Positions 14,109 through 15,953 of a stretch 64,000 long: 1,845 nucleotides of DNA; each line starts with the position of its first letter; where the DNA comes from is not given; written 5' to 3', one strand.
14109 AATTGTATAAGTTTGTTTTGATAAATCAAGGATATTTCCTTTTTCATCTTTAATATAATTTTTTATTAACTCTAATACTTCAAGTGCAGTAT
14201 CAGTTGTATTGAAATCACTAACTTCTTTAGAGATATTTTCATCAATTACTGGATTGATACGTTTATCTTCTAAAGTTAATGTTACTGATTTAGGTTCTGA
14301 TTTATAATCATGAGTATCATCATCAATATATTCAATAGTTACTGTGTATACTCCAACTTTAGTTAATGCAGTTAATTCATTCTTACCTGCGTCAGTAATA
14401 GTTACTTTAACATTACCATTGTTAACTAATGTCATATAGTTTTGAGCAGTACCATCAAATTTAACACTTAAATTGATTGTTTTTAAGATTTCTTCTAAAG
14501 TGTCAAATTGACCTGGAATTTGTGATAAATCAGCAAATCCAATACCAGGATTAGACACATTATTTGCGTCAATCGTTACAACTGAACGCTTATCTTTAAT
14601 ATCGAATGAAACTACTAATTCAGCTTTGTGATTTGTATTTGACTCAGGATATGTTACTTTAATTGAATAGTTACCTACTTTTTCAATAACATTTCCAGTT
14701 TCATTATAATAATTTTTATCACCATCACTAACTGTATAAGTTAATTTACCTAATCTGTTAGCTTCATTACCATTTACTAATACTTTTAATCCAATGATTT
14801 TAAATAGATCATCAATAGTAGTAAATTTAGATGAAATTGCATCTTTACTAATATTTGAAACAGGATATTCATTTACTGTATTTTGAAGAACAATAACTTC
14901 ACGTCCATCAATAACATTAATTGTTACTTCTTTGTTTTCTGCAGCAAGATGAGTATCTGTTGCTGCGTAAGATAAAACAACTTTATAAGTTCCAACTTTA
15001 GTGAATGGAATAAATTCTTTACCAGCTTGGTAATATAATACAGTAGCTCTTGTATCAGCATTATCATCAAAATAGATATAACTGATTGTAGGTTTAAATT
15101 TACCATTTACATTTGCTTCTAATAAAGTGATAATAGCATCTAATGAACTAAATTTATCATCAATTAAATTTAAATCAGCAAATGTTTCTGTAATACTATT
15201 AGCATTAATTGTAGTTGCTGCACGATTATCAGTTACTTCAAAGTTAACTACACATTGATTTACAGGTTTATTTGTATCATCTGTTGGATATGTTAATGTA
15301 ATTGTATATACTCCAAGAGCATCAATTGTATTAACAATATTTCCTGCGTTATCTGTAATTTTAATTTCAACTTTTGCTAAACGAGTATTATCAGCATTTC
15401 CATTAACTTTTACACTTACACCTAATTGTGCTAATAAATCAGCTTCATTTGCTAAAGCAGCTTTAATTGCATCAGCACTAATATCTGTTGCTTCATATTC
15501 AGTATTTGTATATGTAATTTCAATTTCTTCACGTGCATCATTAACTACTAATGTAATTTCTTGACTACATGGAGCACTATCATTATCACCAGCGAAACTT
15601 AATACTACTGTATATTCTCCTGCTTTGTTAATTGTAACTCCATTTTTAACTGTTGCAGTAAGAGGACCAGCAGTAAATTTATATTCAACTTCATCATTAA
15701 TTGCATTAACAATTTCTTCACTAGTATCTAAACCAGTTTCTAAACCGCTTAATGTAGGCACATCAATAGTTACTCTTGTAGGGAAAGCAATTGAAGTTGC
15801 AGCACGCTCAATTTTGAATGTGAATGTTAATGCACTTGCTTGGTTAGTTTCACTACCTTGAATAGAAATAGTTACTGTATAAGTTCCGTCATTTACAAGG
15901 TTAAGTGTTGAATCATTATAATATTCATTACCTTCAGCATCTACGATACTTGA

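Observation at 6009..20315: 14.3 kb single-ORF gene for a 4768-aa repeat adhesin with about 35-40 tandem ~100-aa modules ending in a D-x-R hinge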

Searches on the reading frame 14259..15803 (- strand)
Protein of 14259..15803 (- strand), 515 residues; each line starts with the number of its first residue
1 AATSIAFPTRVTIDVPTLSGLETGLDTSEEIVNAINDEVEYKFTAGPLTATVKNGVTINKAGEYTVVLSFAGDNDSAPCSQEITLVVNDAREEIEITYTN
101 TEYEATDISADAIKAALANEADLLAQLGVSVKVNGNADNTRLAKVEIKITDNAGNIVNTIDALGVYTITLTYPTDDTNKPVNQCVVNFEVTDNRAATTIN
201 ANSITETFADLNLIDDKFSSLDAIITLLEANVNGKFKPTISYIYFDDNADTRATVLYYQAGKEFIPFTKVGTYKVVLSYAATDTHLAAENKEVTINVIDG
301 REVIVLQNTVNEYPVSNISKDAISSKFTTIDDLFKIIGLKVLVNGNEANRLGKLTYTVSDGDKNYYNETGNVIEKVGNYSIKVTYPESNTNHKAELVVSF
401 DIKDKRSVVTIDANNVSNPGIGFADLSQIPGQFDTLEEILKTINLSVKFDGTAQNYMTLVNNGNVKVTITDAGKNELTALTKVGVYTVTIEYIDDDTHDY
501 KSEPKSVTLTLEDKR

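Call 12: find_homologous_proteins(query=window:14259-15803:-, max_evalue=0.001)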
Query seq(515 aa): 8000 candidates shared short words with the query, none scored E <= 0.001.
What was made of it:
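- Tried and rejected: A 515-aa, five-module query found nothing in the word-indexed database (call 12).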

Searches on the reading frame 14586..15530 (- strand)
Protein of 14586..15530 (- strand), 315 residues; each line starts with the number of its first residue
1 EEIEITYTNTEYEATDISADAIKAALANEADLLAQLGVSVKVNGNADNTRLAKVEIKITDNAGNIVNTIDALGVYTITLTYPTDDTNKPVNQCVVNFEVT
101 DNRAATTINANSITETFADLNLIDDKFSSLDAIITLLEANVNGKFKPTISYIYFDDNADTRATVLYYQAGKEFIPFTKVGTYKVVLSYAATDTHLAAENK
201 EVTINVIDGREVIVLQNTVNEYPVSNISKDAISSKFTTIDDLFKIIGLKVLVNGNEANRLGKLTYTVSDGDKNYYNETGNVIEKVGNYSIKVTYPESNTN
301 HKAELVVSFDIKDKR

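Call 26: predict_structure(alignment_id=A3)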
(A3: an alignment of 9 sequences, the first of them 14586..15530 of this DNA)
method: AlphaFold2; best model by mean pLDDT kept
length: 315 residues; sequences in the alignment: 9
mean_pLDDT: 88.8   pTM: 0.70
mean pLDDT of the five models: 88.8, 88.5, 87.0, 86.3, 85.0
residues with pLDDT >= 90: 201; 70-90: 95; 50-70: 16; < 50: 3
segments of 3 or more residues with pLDDT < 50: 158-160
pLDDT, mean of each block of 10 residues (from residue 1): 88 95 87 91 84 90 92 94 75 91 94 95 90 94 91 70 67 81 93 93 95 94 93 90 93 88 88 75 92 94 95 92
secondary structure, 60 per line:
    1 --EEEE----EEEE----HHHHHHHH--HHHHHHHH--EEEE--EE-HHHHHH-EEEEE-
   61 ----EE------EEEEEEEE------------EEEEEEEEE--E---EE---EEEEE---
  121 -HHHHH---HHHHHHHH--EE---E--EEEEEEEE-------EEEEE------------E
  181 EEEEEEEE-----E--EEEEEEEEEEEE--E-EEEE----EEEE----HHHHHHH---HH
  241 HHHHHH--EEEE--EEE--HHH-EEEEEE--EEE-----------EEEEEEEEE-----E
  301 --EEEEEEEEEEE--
elements in order: E3-6 E11-14 H19-26 H29-36 E39-42 H48-53 E55-59 E73-80 E93-101 E113-117 H122-126 H130-137 E148-155 E163-167 E180-188 E197-208 E213-216 E221-224 H229-235 H239-246 E249-252 E255-257 E264-269 E272-274 E286-294 E303-313

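Call 29: fold_search(model_id=the predicted structure, library=pdb)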
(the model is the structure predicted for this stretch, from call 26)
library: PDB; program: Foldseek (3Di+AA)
matches with E <= 10: 1372; with E <= 0.001: 113
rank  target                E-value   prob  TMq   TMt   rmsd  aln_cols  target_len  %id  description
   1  4l3a_A                7.0e-10  1.00  0.23  0.17  15.7       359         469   13  Crystal structure of Internalin K (InlK) from Listeria monocytogenes (released 2013-08-28)
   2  6qx4_B                5.9e-08  1.00  0.21  0.14  17.0       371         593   17  Structure of the Bacillus anthracis Sap S-layer assembly domain (released 2019-07-31)
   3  9g93_A                2.8e-07  1.00  0.24  0.15  25.2       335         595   15  CryoET structure of the in vitro grown Bacillus anthracis Sap S-layer (released 2024-12-18)
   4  5d7h_B                1.0e-06  0.99  0.19  0.17  20.8       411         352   10  X-RAY CRYSTAL STRUCTURE OF L,D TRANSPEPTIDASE 2 FROM MYCOBACTERIUM TUBERCULOSIS (released 2016-09-28)
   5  5k6x_A                1.2e-06  1.00  0.20  0.17  30.1       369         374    8  Sidekick-2 immunoglobulin domains 1-4, crystal form 1 (released 2016-09-28)
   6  5d7h_A                1.3e-06  0.99  0.19  0.17  20.6       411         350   10  X-RAY CRYSTAL STRUCTURE OF L,D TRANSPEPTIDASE 2 FROM MYCOBACTERIUM TUBERCULOSIS (released 2016-09-28)
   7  5du7_C                1.4e-06  1.00  0.19  0.17  18.8       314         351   12  Crystal structure of ldtMt2 at 1.79 Angstrom resolution (released 2016-09-28)
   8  9flu_A                1.4e-06  1.00  0.18  0.18  13.1       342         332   10  CryoEM structure of the fragment-1 (3402-3733) in the grappling hook protein A (GhpA) in the bacterium Aureispira sp.  (released 2024-10-16)
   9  9g8b_A                1.8e-06  0.99  0.18  0.17  13.3       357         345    8  CryoEM structure of the fragment-2 (2892-3236) in the grappling hook protein A (GhpA) in the bacterium Aureispira sp.  (released 2024-10-16)
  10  3b43                  2.2e-06  1.00  0.24  0.16  12.7       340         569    8  I-band fragment I65-I70 from titin (released 2008-01-22)
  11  9flw_A                3.0e-06  0.99  0.20  0.15  13.0       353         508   12  CryoEM structure of the fragment-6 (3571-4078) in the grappling hook protein A (GhpA) in the bacterium Aureispira sp.  (released 2024-10-16)
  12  5k6x_B                3.1e-06  1.00  0.19  0.17  29.8       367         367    8  Sidekick-2 immunoglobulin domains 1-4, crystal form 1 (released 2016-09-28)
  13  5du7_A                3.5e-06  0.99  0.19  0.17  20.6       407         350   11  Crystal structure of ldtMt2 at 1.79 Angstrom resolution (released 2016-09-28)
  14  6qx4_A                3.7e-06  1.00  0.21  0.13  17.3       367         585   16  Structure of the Bacillus anthracis Sap S-layer assembly domain (released 2019-07-31)
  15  4qrb                  3.7e-06  1.00  0.18  0.17  19.1       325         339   10  Structure and specificity of L-D-Transpeptidase from Mycobacterium tuberculosis and antibiotic resistance: Calcium bindi (released 2015-12-23)
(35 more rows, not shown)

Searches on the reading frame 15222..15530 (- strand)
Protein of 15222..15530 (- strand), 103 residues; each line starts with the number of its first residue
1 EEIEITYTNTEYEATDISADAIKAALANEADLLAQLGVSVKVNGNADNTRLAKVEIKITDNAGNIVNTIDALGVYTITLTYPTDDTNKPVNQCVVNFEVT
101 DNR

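Call 40: predict_structure(alignment_id=A4)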
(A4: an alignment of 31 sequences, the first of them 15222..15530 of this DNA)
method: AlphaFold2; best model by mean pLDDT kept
length: 103 residues; sequences in the alignment: 31
mean_pLDDT: 94.4   pTM: 0.83
mean pLDDT of the five models: 94.4, 93.9, 93.7, 93.7, 93.4
residues with pLDDT >= 90: 90; 70-90: 13; 50-70: 0; < 50: 0
segments of 3 or more residues with pLDDT < 50: none
pLDDT, mean of each block of 10 residues (from residue 1): 94 96 95 96 94 96 97 97 84 94 93
secondary structure, 60 per line:
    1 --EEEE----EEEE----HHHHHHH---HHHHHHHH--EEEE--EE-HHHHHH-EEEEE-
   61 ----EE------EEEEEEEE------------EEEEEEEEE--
elements in order: E3-6 E11-14 H19-25 H29-36 E39-42 H48-53 E55-59 E73-80 E93-101
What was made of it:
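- AF2: single module pLDDT 94.4, pTM 0.83 (call 40); three modules pLDDT 88.8, pTM 0.70 (call 26). The first two-thirds of the module contains a two-helix insertion (calls 26, 40).
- On Ig-like (E-set-type) beta-sandwich fold: The query is a predicted model, pLDDT 94 (call 40).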

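Call 44: fold_search(model_id=the predicted structure, library=pdb)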
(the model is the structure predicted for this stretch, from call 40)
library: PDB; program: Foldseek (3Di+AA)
matches with E <= 10: 524; with E <= 0.001: 0
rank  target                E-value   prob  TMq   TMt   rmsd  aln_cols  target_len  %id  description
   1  5fq3_A                9.1e-02  0.87  0.36  0.21   5.2        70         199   17  Crystal structure of the lipoprotein BT2262 from Bacteroides thetaiotaomicron (released 2016-12-14)
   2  4l3a_A                1.7e-01  0.95  0.51  0.14   4.8       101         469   18  Crystal structure of Internalin K (InlK) from Listeria monocytogenes (released 2013-08-28)
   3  8b6l_P                4.3e-01  0.47  0.46  0.10   4.7       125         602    8  Subtomogram average of the human Sec61-TRAP-OSTA-translocon (released 2022-12-07)
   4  8ayh_B                5.8e-01  0.47  0.42  0.06   6.0       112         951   11  Structure of Complement C5 in Complex with small molecule inhibitor and CVF (released 2022-12-21)
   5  5m30_E                6.1e-01  0.05  0.18  0.16  12.1        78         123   14  Structure of TssK from T6SS EAEC in complex with nanobody nb18 (released 2017-06-21)
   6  7y8i_A                6.5e-01  0.30  0.40  0.48   5.6       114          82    8  Crystal structure of sDscam FNIII3 domain, isoform alpha7 (released 2023-05-24)
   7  6v8i_AM               6.9e-01  0.21  0.32  0.28   5.3        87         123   11  Composite atomic model of the Staphylococcus aureus phage 80alpha baseplate (released 2020-03-04)
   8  6ff3_A                7.3e-01  0.30  0.33  0.19   4.7        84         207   13  Crystal structure of Drosophila neural ectodermal development factor Imp-L1 with Human IGF-I (released 2018-09-26)
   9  2yrl_MODEL_1_A        7.8e-01  0.18  0.26  0.27   7.4        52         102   29  Solution structure of the PKD domain from KIAA 1837 protein (released 2007-10-02)
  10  9pym_B                7.8e-01  0.07  0.19  0.16  11.9        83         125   16  Cryo-EM structure of the isethionate TRAP transporter IseQM from Oleidesulfovibrio alaskensis with bound isethionate (released 2025-11-12)
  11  6xyj_CCC              8.2e-01  0.06  0.17  0.20  11.1        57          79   23  Hfq from E.coli with inserted long loop L4 sequence (released 2021-02-10)
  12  7pq4_MODEL_1_A        8.8e-01  0.60  0.33  0.38   3.0        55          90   20  NMR Structure of RgpB C-terminal Domain (released 2022-09-28)
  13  4am0_R                8.8e-01  0.21  0.31  0.33  10.0        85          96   18  Structure of Dengue virus strain 4 DIII in complex with Fab 2H12 (released 2012-06-06)
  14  2nnr_A                8.8e-01  0.05  0.19  0.18  12.4        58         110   19  Crystal structure of chagasin, cysteine protease inhibitor from Trypanosoma cruzi (released 2007-07-24)
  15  4e0s_A                9.3e-01  0.28  0.42  0.04   6.3       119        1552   16  Crystal Structure of C5b-6 (released 2012-04-18)
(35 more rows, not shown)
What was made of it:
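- Closest known: Internalin K domains D3/D4. Same: It is also the best-probability Foldseek hit (call 44).
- Tried and rejected: Foldseek with the single module gave nothing below E 0.09 (call 44).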

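Call 46: search_protein_families(library=pfam, alignment_id=A4, max_evalue=10)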
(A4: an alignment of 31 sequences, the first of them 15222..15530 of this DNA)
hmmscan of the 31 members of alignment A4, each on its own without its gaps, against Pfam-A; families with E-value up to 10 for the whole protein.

A. member 1, window:15222-15530:- (103 aa): 7 families
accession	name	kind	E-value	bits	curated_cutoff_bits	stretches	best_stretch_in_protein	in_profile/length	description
PF14524.12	Wzt_C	-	0.0039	17.6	30.4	1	55-102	14-58/143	Wzt C-terminal domain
PF16640.11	Big_3_5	-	0.021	15.8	35.5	1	39-100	32-88/88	Bacterial Ig-like domain (group 3)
PF02369.22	Big_1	-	0.032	14.8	34.9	2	41-67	8-34/93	Bacterial Ig-like domain (group 1)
PF13860.13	FlgD_ig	-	0.037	14.5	27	1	51-71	22-42/79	FlgD Ig-like domain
PF00588.24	SpoU_methylase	-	0.039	14.5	29.7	1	50-85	3-38/142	SpoU rRNA Methylase family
PF18079.6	AglB_L1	-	0.039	14.5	23.6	1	37-92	1-59/87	Archaeal glycosylation protein B long peripheral domain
PF18705.7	DUF5643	-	0.1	13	34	1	36-73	27-66/115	Family of unknown function (DUF5643)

B. families by the number of members that match (of 31 scanned): 41 families (the first 25 are shown)
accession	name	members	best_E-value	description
PF16640.11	Big_3_5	14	0.00094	Bacterial Ig-like domain (group 3)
PF18981.6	InlK_D3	2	0.024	Internalin K domain (D3/D4)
PF05345.18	He_PIG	2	0.065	Putative Ig domain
PF13802.12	Gal_mutarotas_2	1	0.0017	Glycosyl hydrolase 31 N-terminal galactose mutarotase-like domain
PF14524.12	Wzt_C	1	0.0039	Wzt C-terminal domain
PF03948.19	Ribosomal_L9_C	1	0.0082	Ribosomal protein L9, C-terminal domain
PF20623.4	Sgo0707_N2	1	0.0095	Sgo0707 N2 domain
PF13752.12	DUF4165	1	0.01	Domain of unknown function (DUF4165)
PF18887.5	MBG_3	1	0.018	MBG domain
PF01862.21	PvlArgDC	1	0.021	Pyruvoyl-dependent arginine decarboxylase (PvlArgDC)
PF07550.17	Shr-like_HID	1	0.021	Heme-binding protein Shr-like, Hb-interacting domain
PF20579.4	LapA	1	0.026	LapA domain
PF17883.6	MBG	1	0.031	MBG domain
PF02369.22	Big_1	1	0.032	Bacterial Ig-like domain (group 1)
PF06334.16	Orthopox_A47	1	0.034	Orthopoxvirus A47 protein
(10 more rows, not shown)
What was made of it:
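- On InlK_D3 (PF18981): 2 of 31 modules hit, best E 0.024 (call 46).
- Closest known: Internalin K domains D3/D4. Same: Two modules give weak PF18981 hits (call 46).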
